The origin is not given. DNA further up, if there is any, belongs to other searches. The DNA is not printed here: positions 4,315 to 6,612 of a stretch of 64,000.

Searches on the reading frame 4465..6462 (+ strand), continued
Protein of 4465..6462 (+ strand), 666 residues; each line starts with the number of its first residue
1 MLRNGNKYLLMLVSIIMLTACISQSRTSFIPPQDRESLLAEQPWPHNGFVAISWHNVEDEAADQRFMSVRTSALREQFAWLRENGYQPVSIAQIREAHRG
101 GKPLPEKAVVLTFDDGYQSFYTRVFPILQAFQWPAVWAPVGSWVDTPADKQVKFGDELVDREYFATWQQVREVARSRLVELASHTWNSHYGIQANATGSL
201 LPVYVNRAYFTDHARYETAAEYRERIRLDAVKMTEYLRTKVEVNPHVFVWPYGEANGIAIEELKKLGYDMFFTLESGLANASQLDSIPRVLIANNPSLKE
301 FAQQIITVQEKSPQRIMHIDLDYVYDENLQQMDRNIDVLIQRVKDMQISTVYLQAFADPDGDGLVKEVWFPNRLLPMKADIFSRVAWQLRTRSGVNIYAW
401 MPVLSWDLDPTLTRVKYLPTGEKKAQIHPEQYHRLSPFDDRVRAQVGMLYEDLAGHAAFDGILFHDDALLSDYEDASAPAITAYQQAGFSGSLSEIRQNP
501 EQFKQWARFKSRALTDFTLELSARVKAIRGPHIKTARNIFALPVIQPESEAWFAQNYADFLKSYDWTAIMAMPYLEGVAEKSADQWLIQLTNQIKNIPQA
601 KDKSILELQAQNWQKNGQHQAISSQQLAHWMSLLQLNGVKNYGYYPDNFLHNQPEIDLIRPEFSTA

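Call 42: find_homologous_proteins(query=P0001, max_evalue=1e-30)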
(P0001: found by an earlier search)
Query P0001 (672 aa): 3784 proteins with E <= 1e-30 among 8000 candidates; the best 120 are listed.
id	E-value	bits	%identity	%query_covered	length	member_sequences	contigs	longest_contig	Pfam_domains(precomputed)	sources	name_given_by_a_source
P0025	0.0e+0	1497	96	100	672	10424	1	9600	PF01522.27,PF14883.13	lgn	-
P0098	0.0e+0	1351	85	100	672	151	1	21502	PF01522.27,PF14883.13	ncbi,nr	ncbi:poly-beta-1,6-N-acetyl-D-glucosamine N-deacetylase PgaB [Escherichia coli]|nr:poly-beta-1,6-N-a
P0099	0.0e+0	1298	82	100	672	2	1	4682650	PF01522.27,PF14883.13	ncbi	ncbi:poly-beta-1,6-N-acetyl-D-glucosamine N-deacetylase PgaB [Salmonella enterica]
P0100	0.0e+0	1288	81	100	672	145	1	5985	PF01522.27,PF14883.13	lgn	-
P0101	0.0e+0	1285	81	100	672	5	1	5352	PF01522.27,PF14883.13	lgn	-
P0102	0.0e+0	1280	81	100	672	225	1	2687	PF01522.27,PF14883.13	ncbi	-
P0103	0.0e+0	1275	81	100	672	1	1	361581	PF01522.27,PF14883.13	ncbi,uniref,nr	ncbi:poly-beta-1,6-N-acetyl-D-glucosamine N-deacetylase [Citrobacter sp. NCU1]|uniref:poly-beta-1,6-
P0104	0.0e+0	1016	64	100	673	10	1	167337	PF01522.27,PF14883.13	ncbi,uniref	ncbi:poly-beta-1,6-N-acetyl-D-glucosamine N-deacetylase PgaB [Citrobacter tructae]|uniref:poly-beta-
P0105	1.7e-292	990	62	100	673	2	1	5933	PF01522.27,PF14883.13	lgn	-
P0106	9.2e-292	988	61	100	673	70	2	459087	PF01522.27,PF14883.13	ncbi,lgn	ncbi:TPA: poly-beta-1,6-N-acetyl-D-glucosamine N-deacetylase PgaB [Enterobacter chuandaensis]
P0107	3.3e-275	933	58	100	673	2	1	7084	PF01522.27,PF14883.13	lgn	-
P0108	1.7e-271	921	59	100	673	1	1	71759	PF01522.27,PF14883.13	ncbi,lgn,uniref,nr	ncbi:poly-beta-1,6-N-acetyl-D-glucosamine N-deacetylase [Citrobacter sp. NCU1]|uniref:poly-beta-1,6-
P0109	3.4e-268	910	58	99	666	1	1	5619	PF01522.27,PF14883.13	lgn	-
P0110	4.2e-256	870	55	99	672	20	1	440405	PF01522.27,PF14883.13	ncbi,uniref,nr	ncbi:Biofilm PGA synthesis deacetylase PgaB (EC 3.-) [Alloalcanivorax xenomutans]|uniref:poly-beta-1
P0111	2.2e-253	861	55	98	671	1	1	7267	PF01522.27,PF14883.13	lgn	-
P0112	4.0e-253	860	55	98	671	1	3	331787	PF01522.27,PF14883.13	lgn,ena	-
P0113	4.8e-253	860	54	100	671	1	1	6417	PF01522.27,PF14883.13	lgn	-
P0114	4.9e-253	860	54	100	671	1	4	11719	PF01522.27,PF14883.13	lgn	-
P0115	4.9e-253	860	55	98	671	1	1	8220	PF01522.27,PF14883.13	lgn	-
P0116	5.6e-253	859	55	98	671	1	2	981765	PF01522.27,PF14883.13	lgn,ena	-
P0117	5.8e-253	859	54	100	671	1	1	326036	PF01522.27,PF14883.13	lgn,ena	-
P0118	6.9e-253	859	54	100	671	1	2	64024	PF01522.27,PF14883.13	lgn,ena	-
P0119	7.0e-253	859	54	100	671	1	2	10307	PF01522.27,PF14883.13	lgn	-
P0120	8.3e-253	859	54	100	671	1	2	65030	PF01522.27,PF14883.13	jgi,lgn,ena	-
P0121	8.7e-253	859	55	98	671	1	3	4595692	PF01522.27,PF14883.13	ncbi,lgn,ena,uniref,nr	ncbi:poly-beta-1,6-N-acetyl-D-glucosamine N-deacetylase PgaB [Enterobacter kobei]|uniref:poly-beta-1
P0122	9.7e-253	859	54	100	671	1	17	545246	PF01522.27,PF14883.13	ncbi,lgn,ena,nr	nr:poly-beta-1,6-N-acetyl-D-glucosamine N-deacetylase PgaB [uncultured Enterobacter sp.]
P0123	1.2e-252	858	54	100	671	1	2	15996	PF01522.27,PF14883.13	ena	-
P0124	1.2e-252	858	54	98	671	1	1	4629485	PF01522.27,PF14883.13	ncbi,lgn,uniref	ncbi:poly-beta-1,6-N-acetyl-D-glucosamine N-deacetylase PgaB [Enterobacter kobei]|uniref:poly-beta-1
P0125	1.3e-252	858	54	98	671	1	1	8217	PF01522.27,PF14883.13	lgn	-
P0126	1.4e-252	858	54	98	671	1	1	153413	PF01522.27,PF14883.13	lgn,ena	-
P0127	1.5e-252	858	54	100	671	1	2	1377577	PF01522.27,PF14883.13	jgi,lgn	jgi:biofilm PGA synthesis lipoprotein PgaB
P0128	1.5e-252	858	55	98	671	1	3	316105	PF01522.27,PF14883.13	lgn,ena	-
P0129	2.3e-252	857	54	98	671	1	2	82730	PF01522.27,PF14883.13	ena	-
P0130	2.5e-252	857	55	98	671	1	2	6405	PF01522.27,PF14883.13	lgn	-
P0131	2.5e-252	857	54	98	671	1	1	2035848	PF01522.27,PF14883.13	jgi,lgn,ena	-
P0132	2.8e-252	857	54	98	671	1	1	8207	PF01522.27,PF14883.13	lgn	-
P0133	2.8e-252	857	54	98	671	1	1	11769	PF01522.27,PF14883.13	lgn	-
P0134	2.9e-252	857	54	98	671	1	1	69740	PF01522.27,PF14883.13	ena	-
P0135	3.1e-252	857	54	98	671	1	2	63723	PF01522.27,PF14883.13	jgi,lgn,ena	-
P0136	3.1e-252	857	54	100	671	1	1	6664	PF01522.27,PF14883.13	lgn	-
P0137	3.3e-252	857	54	100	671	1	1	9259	PF01522.27,PF14883.13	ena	-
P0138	4.1e-252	857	54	100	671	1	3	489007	PF01522.27,PF14883.13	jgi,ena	-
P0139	4.3e-252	856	54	98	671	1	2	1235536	PF01522.27,PF14883.13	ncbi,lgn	-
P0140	4.9e-252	856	54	98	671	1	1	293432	PF01522.27,PF14883.13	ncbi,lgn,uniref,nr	ncbi:poly-beta-1,6-N-acetyl-D-glucosamine N-deacetylase PgaB [Enterobacter sp. ENT03]|uniref:poly-be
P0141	5.8e-252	856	54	98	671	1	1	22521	PF01522.27,PF14883.13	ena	-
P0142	6.8e-252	856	54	98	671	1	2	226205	PF01522.27,PF14883.13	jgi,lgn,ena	-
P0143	6.9e-252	856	54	98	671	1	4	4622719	PF01522.27,PF14883.13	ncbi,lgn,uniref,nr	ncbi:poly-beta-1,6-N-acetyl-D-glucosamine N-deacetylase PgaB [Enterobacter kobei]|uniref:Poly-beta-1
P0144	7.0e-252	856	54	98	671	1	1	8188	PF01522.27,PF14883.13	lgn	-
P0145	7.1e-252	856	54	98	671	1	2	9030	PF01522.27,PF14883.13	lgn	-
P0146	7.8e-252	856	54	98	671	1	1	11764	PF01522.27,PF14883.13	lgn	-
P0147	7.8e-252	856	54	100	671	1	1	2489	PF01522.27,PF14883.13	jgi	-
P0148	9.2e-252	855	54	98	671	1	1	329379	PF01522.27,PF14883.13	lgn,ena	-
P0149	1.3e-251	855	54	98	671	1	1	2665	PF01522.27,PF14883.13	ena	-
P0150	1.5e-251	855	54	98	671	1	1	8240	PF01522.27,PF14883.13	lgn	-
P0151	1.6e-251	855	55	100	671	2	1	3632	PF01522.27,PF14883.13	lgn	-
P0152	1.7e-251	855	54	98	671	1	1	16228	PF01522.27,PF14883.13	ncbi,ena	-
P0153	2.6e-251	854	54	98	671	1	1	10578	PF01522.27,PF14883.13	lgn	-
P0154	2.8e-251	854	54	98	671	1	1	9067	PF01522.27,PF14883.13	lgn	-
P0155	4.8e-251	853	54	98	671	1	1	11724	PF01522.27,PF14883.13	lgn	-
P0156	7.9e-251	852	55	98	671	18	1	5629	PF01522.27,PF14883.13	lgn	-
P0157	1.4e-250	851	54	100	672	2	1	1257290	PF01522.27,PF14883.13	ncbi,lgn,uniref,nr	ncbi:poly-beta-1,6-N-acetyl-D-glucosamine N-deacetylase PgaB [Scandinavium sp. H11S7]|uniref:Poly-be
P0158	3.1e-249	847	55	99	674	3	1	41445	PF01522.27,PF14883.13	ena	-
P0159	7.0e-248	843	55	97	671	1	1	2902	PF01522.27,PF14883.13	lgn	-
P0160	1.5e-247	842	53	100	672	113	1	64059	PF01522.27,PF14883.13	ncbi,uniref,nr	ncbi:poly-beta-1,6-N-acetyl-D-glucosamine N-deacetylase PgaB [Atlantibacter hermannii]|uniref:poly-b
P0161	1.2e-246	839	55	96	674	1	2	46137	PF01522.27,PF14883.13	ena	-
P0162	1.6e-246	838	53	98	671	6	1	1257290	PF01522.27,PF14883.13,PF02638.22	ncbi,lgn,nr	ncbi:poly-beta-1,6-N-acetyl-D-glucosamine N-deacetylase PgaB [Scandinavium hiltneri]|nr:poly-beta-1,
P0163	3.9e-246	837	54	100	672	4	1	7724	PF01522.27,PF14883.13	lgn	-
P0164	7.7e-246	836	53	100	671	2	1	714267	PF01522.27,PF14883.13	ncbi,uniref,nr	ncbi:poly-beta-1,6-N-acetyl-D-glucosamine N-deacetylase PgaB [Enterobacteriaceae bacterium H18W14]|u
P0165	8.1e-246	836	54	100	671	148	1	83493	PF01522.27,PF14883.13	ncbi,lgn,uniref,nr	ncbi:poly-beta-1,6-N-acetyl-D-glucosamine N-deacetylase PgaB [Pseudescherichia sp.]|uniref:poly-beta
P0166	1.2e-245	835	54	99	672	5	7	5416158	PF01522.27,PF14883.13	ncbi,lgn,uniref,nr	ncbi:poly-beta-1,6-N-acetyl-D-glucosamine N-deacetylase PgaB [Kosakonia oryzae]|uniref:Biofilm PGA s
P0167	1.3e-245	835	53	100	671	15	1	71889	PF01522.27,PF14883.13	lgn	-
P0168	2.5e-245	834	53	98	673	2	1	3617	PF01522.27,PF14883.13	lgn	-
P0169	2.6e-245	834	53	98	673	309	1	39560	PF01522.27,PF14883.13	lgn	-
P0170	2.7e-245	834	53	100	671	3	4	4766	PF01522.27,PF14883.13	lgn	-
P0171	3.8e-245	834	55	99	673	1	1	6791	PF01522.27,PF14883.13,PF02638.22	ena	-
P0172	4.4e-245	833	53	98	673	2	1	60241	PF01522.27,PF14883.13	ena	-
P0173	4.5e-245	833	54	99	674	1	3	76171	PF01522.27,PF14883.13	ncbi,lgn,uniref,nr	ncbi:poly-beta-1,6-N-acetyl-D-glucosamine N-deacetylase PgaB [Plesiomonas shigelloides]|uniref:poly-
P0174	4.7e-245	833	53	100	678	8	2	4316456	PF01522.27,PF14883.13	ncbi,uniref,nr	ncbi:poly-beta-1,6-N-acetyl-D-glucosamine N-deacetylase PgaB [Xenorhabdus innexi]|uniref:HmsF, Haemi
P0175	4.9e-245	833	54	99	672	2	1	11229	PF01522.27,PF14883.13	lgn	-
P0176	1.1e-244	832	53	98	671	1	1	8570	PF01522.27,PF14883.13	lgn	-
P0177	2.3e-244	831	53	99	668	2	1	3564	PF01522.27,PF14883.13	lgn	-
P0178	2.6e-244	831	54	98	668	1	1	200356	PF01522.27,PF14883.13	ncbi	ncbi:poly-beta-1,6-N-acetyl-D-glucosamine N-deacetylase PgaB [Xenorhabdus sp. BG5]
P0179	4.8e-244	830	55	99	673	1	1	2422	PF01522.27,PF14883.13,PF02638.22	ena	-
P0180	1.2e-243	829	52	99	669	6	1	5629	PF01522.27,PF14883.13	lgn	-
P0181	1.5e-243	828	53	98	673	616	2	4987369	PF01522.27,PF14883.13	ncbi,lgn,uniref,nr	ncbi:poly-beta-1,6-N-acetyl-D-glucosamine N-deacetylase PgaB [Citrobacter freundii]|uniref:poly-beta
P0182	1.6e-243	828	53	100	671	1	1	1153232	PF01522.27,PF14883.13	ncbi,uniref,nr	ncbi:poly-beta-1,6-N-acetyl-D-glucosamine N-deacetylase PgaB [Enterobacteriaceae bacterium H4N4]|uni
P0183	1.8e-243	828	53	98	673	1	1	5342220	PF01522.27,PF14883.13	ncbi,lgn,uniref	ncbi:poly-beta-1,6-N-acetyl-D-glucosamine N-deacetylase PgaB [Citrobacter meridianamericanus]|uniref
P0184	2.8e-243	827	53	98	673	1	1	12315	PF01522.27,PF14883.13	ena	-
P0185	3.8e-243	827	53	99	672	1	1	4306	PF01522.27,PF14883.13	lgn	-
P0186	4.6e-243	827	53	98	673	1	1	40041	PF01522.27,PF14883.13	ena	-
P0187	7.4e-243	826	53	98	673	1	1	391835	PF01522.27,PF14883.13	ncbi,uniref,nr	ncbi:poly-beta-1,6-N-acetyl-D-glucosamine N-deacetylase PgaB [Citrobacter meridianamericanus]|uniref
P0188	7.7e-243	826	53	98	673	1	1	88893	PF01522.27,PF14883.13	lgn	-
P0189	7.7e-243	826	53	98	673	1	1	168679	PF01522.27,PF14883.13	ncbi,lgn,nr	ncbi:TPA: poly-beta-1,6-N-acetyl-D-glucosamine N-deacetylase PgaB [Citrobacter freundii]|nr:poly-bet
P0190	8.3e-243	826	53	98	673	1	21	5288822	PF01522.27,PF14883.13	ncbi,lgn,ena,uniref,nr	ncbi:poly-beta-1,6-N-acetyl-D-glucosamine N-deacetylase PgaB [Citrobacter freundii]|uniref:poly-beta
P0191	1.1e-242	825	53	99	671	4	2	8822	PF01522.27,PF14883.13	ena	-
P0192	1.3e-242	825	55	96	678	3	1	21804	PF01522.27,PF14883.13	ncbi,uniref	ncbi:poly-beta-1,6-N-acetyl-D-glucosamine N-deacetylase PgaB [Xenorhabdus sp. SGI240]|uniref:poly-be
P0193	1.5e-242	825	52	100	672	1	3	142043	PF01522.27,PF14883.13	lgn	-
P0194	2.1e-242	824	52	99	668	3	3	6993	PF01522.27,PF14883.13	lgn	-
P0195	3.2e-242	824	53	98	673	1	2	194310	PF01522.27,PF14883.13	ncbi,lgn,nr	ncbi:poly-beta-1,6-N-acetyl-D-glucosamine N-deacetylase PgaB [Citrobacter freundii]|nr:poly-beta-1,6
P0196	3.3e-242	824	53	97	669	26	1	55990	PF01522.27,PF14883.13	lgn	-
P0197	4.5e-242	823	53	98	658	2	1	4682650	PF01522.27,PF14883.13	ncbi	ncbi:poly-beta-1,6-N-acetyl-D-glucosamine N-deacetylase PgaB [Salmonella enterica]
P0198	4.9e-242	823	53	98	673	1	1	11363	PF01522.27,PF14883.13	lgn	-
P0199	5.4e-242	823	53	98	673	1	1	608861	PF01522.27,PF14883.13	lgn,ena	-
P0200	6.7e-242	823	52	100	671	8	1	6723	PF01522.27,PF14883.13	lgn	-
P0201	7.4e-242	823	53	98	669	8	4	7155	PF01522.27,PF14883.13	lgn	-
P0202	9.0e-242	822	52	100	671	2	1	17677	PF01522.27,PF14883.13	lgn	-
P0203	9.6e-242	822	53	98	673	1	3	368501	PF01522.27,PF14883.13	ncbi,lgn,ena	ncbi:poly-beta-1,6-N-acetyl-D-glucosamine N-deacetylase PgaB [Citrobacter sp. VF227]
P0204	2.0e-241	821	52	100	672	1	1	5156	PF01522.27,PF14883.13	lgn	-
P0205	2.2e-241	821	53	99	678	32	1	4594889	PF01522.27,PF14883.13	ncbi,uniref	ncbi:poly-beta-1,6-N-acetyl-D-glucosamine N-deacetylase PgaB [Xenorhabdus griffiniae]|uniref:poly-be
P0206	2.8e-241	821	53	99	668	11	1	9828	PF01522.27,PF14883.13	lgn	-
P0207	3.8e-241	820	53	99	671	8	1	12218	PF01522.27,PF14883.13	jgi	-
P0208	4.3e-241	820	53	98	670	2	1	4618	PF01522.27,PF14883.13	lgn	-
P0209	7.6e-241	819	53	100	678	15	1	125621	PF01522.27,PF14883.13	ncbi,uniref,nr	ncbi:poly-beta-1,6-N-acetyl-D-glucosamine N-deacetylase PgaB [Xenorhabdus khoisanae]|uniref:poly-bet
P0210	8.0e-241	819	52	99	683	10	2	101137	PF01522.27,PF14883.13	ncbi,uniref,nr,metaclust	ncbi:poly-beta-1,6-N-acetyl-D-glucosamine N-deacetylase PgaB [Xenorhabdus cabanillasii]|uniref:HmsF,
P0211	1.5e-240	818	53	100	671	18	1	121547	PF01522.27,PF14883.13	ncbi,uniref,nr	ncbi:poly-beta-1,6-N-acetyl-D-glucosamine N-deacetylase PgaB [Silvania hatchlandensis]|uniref:Poly-b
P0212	1.7e-240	818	52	100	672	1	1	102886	PF01522.27,PF14883.13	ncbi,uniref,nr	ncbi:poly-beta-1,6-N-acetyl-D-glucosamine N-deacetylase PgaB [Trabulsiella odontotermitis]|uniref:Ou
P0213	1.9e-240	818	54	96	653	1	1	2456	PF01522.27,PF14883.13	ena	-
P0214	2.0e-240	818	54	97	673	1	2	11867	PF01522.27,PF14883.13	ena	-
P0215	2.0e-240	818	53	97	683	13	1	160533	PF01522.27,PF14883.13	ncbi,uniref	ncbi:poly-beta-1,6-N-acetyl-D-glucosamine N-deacetylase PgaB [Xenorhabdus szentirmaii]|uniref:poly-b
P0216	3.0e-240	817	54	96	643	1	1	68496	PF01522.27,PF14883.13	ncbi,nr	ncbi:TPA: poly-beta-1,6-N-acetyl-D-glucosamine N-deacetylase PgaB, partial [Citrobacter freundii]|nr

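Call 45: find_encoding_contigs(protein=P0109, flank=400, max_places=2)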
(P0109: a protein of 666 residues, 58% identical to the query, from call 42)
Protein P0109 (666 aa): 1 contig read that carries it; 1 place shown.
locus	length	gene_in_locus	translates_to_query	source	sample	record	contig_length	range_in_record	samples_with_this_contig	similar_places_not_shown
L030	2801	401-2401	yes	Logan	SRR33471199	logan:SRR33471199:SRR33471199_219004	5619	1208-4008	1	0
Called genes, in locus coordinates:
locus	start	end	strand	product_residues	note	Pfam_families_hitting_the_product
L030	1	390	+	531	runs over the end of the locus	?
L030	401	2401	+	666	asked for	PF01522:Polysacc_deac_1, PF14883:GHL13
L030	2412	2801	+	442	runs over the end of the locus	PF13506:Glyco_transf_21, PF03142:Chitin_synth_2 (faint), PF00535:Glycos_transf_2, PF10111:Glyco_tranf_2_2, PF13641:Glyco_tranf_2_3, PF13632:Glyco_trans_2_3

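Call 46: find_encoding_contigs(protein=P0121, flank=400, max_places=1)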
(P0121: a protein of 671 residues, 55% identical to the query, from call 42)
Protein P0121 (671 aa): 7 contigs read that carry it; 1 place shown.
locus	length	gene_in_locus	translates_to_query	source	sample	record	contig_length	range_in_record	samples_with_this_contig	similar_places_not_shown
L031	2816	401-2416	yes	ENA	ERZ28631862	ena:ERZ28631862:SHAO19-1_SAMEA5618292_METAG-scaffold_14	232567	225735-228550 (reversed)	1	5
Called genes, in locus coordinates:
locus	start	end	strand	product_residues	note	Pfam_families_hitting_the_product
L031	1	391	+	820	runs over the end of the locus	PF21197:PgaA_barrel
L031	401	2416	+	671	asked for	PF01522:Polysacc_deac_1, PF14883:GHL13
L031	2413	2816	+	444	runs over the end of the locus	PF13506:Glyco_transf_21, PF00535:Glycos_transf_2, PF03142:Chitin_synth_2 (faint), PF10111:Glyco_tranf_2_2 (faint), PF13641:Glyco_tranf_2_3, PF13632:Glyco_trans_2_3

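Call 47: find_encoding_contigs(protein=P0174, flank=400, max_places=1)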
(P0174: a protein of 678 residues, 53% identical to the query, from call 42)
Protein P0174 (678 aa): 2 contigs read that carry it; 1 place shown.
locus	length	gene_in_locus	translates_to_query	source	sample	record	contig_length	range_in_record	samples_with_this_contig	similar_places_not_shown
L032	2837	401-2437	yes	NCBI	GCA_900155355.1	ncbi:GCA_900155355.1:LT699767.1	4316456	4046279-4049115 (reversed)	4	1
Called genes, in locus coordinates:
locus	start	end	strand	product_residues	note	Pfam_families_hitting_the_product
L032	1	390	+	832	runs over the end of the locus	PF14559:TPR_19 (faint), PF21197:PgaA_barrel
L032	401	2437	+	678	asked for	PF01522:Polysacc_deac_1, PF14883:GHL13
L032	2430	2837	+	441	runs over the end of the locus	PF13506:Glyco_transf_21, PF03142:Chitin_synth_2 (faint), PF00535:Glycos_transf_2, PF10111:Glyco_tranf_2_2, PF13641:Glyco_tranf_2_3, PF13632:Glyco_trans_2_3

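Call 48: find_encoding_contigs(protein=P0110, flank=400, max_places=1)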
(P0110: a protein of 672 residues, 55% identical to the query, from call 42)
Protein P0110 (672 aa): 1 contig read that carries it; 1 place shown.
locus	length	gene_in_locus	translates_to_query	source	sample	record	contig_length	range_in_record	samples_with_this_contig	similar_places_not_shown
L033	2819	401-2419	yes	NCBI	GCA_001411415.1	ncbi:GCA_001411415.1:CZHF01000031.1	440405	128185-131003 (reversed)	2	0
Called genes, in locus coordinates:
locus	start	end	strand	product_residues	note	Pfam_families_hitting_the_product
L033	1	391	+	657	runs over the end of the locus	PF21197:PgaA_barrel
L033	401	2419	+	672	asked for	PF01522:Polysacc_deac_1, PF14883:GHL13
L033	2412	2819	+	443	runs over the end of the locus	PF13506:Glyco_transf_21, PF00535:Glycos_transf_2, PF10111:Glyco_tranf_2_2, PF13641:Glyco_tranf_2_3, PF03142:Chitin_synth_2 (weak), PF13632:Glyco_trans_2_3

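Call 60: predict_structure(alignment_id=A1)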
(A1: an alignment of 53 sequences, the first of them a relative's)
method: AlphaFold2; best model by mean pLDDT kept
length: 672 residues; sequences in the alignment: 53
mean_pLDDT: 88.2   pTM: 0.88
mean pLDDT of the five models: 88.2, 84.7, 82.3, 81.3, 79.1
residues with pLDDT >= 90: 414; 70-90: 207; 50-70: 36; < 50: 15
segments of 3 or more residues with pLDDT < 50: 22-26, 468-471, 667-672
pLDDT, mean of each block of 10 residues (from residue 1): 67 72 49 74 93 89 74 93 96 97 97 94 95 95 94 86 95 95 89 83 89 93 94 95 93 87 96 92 95 90 92 91 94 96 93 92 89 95 94 94 92 87 76 85 97 94 72 79 94 86 88 92 96 92 79 74 94 87 93 89 92 79 93 88 89 90 63 38
secondary structure, 60 per line:
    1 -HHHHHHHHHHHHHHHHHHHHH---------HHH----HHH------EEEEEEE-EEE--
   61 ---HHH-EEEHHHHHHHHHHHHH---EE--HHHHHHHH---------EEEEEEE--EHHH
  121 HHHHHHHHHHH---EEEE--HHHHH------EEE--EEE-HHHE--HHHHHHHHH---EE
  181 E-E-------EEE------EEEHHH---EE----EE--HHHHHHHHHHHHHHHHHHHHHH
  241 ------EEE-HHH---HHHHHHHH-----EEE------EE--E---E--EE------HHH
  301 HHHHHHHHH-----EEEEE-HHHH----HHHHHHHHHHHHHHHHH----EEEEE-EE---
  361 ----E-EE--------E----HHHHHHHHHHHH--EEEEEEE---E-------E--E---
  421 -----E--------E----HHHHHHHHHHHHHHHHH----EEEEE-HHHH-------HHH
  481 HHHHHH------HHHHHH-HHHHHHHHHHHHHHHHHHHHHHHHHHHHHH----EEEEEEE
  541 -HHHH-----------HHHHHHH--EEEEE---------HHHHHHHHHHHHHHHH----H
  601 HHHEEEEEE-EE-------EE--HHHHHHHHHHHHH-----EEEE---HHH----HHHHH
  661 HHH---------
elements in order: H2-22 E48-54 E56-58 E68-70 H71-83 H91-98 E108-114 H118-131 E135-138 H141-145 E152-154 E157-159 H167-175 E179-181 E191-193 E200-202 H219-240 E247-249 H257-264 E270-272 H298-309 E315-319 H321-324 H329-345 E350-354 H382-393 E396-402 H440-456 E461-465 H467-470 H478-486 H493-498 H500-529 E534-540 H542-545 H557-563 E566-570 H580-595 H600-603 E604-609 H624-636 E642-645 H656-663
